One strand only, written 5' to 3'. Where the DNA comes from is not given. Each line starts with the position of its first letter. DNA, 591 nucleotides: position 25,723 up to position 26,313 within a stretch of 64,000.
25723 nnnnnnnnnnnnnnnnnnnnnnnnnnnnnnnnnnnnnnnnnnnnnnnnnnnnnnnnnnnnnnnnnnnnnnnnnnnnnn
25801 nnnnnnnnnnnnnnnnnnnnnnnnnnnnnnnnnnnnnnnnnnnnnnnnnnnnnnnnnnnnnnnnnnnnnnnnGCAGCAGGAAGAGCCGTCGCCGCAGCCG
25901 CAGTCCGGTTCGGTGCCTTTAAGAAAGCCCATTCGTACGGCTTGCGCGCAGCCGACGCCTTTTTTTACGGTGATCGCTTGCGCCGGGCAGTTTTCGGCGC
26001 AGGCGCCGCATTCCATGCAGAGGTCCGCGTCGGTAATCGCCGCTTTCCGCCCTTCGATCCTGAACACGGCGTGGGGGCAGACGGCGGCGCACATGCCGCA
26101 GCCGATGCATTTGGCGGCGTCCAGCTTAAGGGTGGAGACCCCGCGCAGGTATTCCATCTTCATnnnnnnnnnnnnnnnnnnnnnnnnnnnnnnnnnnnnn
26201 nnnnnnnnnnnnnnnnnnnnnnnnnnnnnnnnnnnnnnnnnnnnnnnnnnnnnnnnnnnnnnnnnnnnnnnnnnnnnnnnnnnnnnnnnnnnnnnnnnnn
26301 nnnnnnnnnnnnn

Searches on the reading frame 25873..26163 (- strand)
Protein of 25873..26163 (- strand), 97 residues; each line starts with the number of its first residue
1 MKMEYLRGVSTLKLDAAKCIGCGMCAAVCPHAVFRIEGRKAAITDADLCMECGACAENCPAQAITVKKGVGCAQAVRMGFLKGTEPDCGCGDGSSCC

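Call 5: search_protein_families(library=pfam, proteins=[window:25873-26163:-], max_evalue=1)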
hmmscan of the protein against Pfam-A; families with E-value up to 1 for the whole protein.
window:25873-26163:- (97 aa): 17 families
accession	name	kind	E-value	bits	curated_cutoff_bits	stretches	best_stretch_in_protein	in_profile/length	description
PF12838.12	Fer4_7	-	9.7e-15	55.2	27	3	18-63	1-52/52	4Fe-4S dicluster domain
PF00037.32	Fer4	-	3.6e-13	49.2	21.1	2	14-33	3-22/24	4Fe-4S binding domain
PF12837.12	Fer4_6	-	7.5e-10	38.7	25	2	15-34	5-24/24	4Fe-4S binding domain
PF13237.11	Fer4_10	-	2.8e-09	37.2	25.5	2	13-60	3-53/53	4Fe-4S dicluster domain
PF12797.12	Fer4_2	-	4.4e-09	36.2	24.5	2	14-30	5-21/22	4Fe-4S binding domain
PF13187.11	Fer4_9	-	1.3e-08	35.2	27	2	18-64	1-52/52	4Fe-4S dicluster domain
PF14697.11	Fer4_21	-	2.1e-08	34.6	35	1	14-65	3-58/59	4Fe-4S dicluster domain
PF13183.11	Fer4_8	-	5.3e-07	30.5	27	3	16-37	2-21/68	4Fe-4S dicluster domain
PF13534.11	Fer4_17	-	1.3e-06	29.3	22.2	2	14-32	41-59/61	4Fe-4S dicluster domain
PF13484.11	Fer4_16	-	2.4e-06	28.7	30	2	18-35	1-18/66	4Fe-4S double cluster binding domain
PF12800.12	Fer4_4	-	1.7e-05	25.2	24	2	17-30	2-15/17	4Fe-4S binding domain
PF25160.1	LdpA_Fe-S-bd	-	1.7e-05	24.9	27.6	2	15-33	24-42/49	LdpA Fe-S cluster-binding domain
PF13459.11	Fer4_15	-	9.5e-05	23.5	22.4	1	13-41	2-29/66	4Fe-4S single cluster domain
PF13370.11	Fer4_13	-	0.00011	23.2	24.5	1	15-66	2-58/58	4Fe-4S single cluster domain of Ferredoxin I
PF12798.12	Fer4_3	-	0.0058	17.8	27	2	49-63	1-15/15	4Fe-4S binding domain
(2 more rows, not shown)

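Call 6: search_protein_families(library=ncbifam, proteins=[window:25873-26163:-], max_evalue=1)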
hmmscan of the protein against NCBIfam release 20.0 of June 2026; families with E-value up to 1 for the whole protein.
window:25873-26163:- (97 aa): 127 families (the best 25 are shown)
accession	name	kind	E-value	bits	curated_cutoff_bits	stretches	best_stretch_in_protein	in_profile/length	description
NF040864.1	HgcB_ferredoxin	equivalog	4.3e-36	122.6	99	1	5-97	2-93/93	mercury methylation ferredoxin HgcB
NF043039.1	HgcAB_like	equivalog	1.5e-14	54.4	285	1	10-64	293-349/350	HgcAB-like fusion protein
NF058577.1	FdxA_fam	equivalog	3.5e-12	46.3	65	2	18-63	8-52/52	4Fe-4S ferredoxin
NF038196.1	ferrodoxin_EFR1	subfamily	6.1e-12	46.1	75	1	12-68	180-233/242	EFR1 family ferrodoxin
NF040684.1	PorD_Arch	equivalog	1.6e-11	44.1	120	1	14-68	29-83/85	pyruvate synthase subunit PorD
TIGR02179.1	PorD_KorD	subfamily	4.1e-11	42.9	60.05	1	15-67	23-75/78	2-oxoacid:acceptor oxidoreductase, delta subunit, pyruvate/2-ketoisovalerate family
NF007203.0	PRK09624.1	equivalog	9.6e-10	38.6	171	1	13-67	47-101/105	pyuvate ferredoxin oxidoreductase subunit delta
NF040612.1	F420_dehyd_FpoI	exception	1e-09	38.3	180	2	12-37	37-62/135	F420H2 dehydrogenase subunit FpoI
NF040770.1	hetero_SS_HdrA2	exception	1.7e-09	36.4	1100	1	13-68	573-627/777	CoB-CoM heterodisulfide reductase HdrA2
NF007202.0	PRK09623.1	equivalog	2.5e-09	37.4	166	1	14-68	48-102/105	3-methyl-2-oxobutanoate dehydrogenase subunit delta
TIGR01971.1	NuoI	subfamily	3.1e-09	36.5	113.05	1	7-77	30-111/121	NADH-quinone oxidoreductase, chain I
NF042909.1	FMH_DH_FwdF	exception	1e-08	34.7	375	2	42-68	220-246/336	tungsten-dependent formylmethanofuran dehydrogenase subunit FwdF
NF045490.1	FdxA_Protbact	equivalog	1.5e-08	34.8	135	2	28-71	20-62/104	ferredoxin FdxA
NF045874.1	Vhu_polyferre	exception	1.7e-08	33.6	600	1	12-75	191-254/381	F420-non-reducing hydrogenase associated-polyferredoxin VhuB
NF006221.0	PRK08348.1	subfamily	2.4e-08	33.8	124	1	11-68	38-96/136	NADH-plastoquinone oxidoreductase subunit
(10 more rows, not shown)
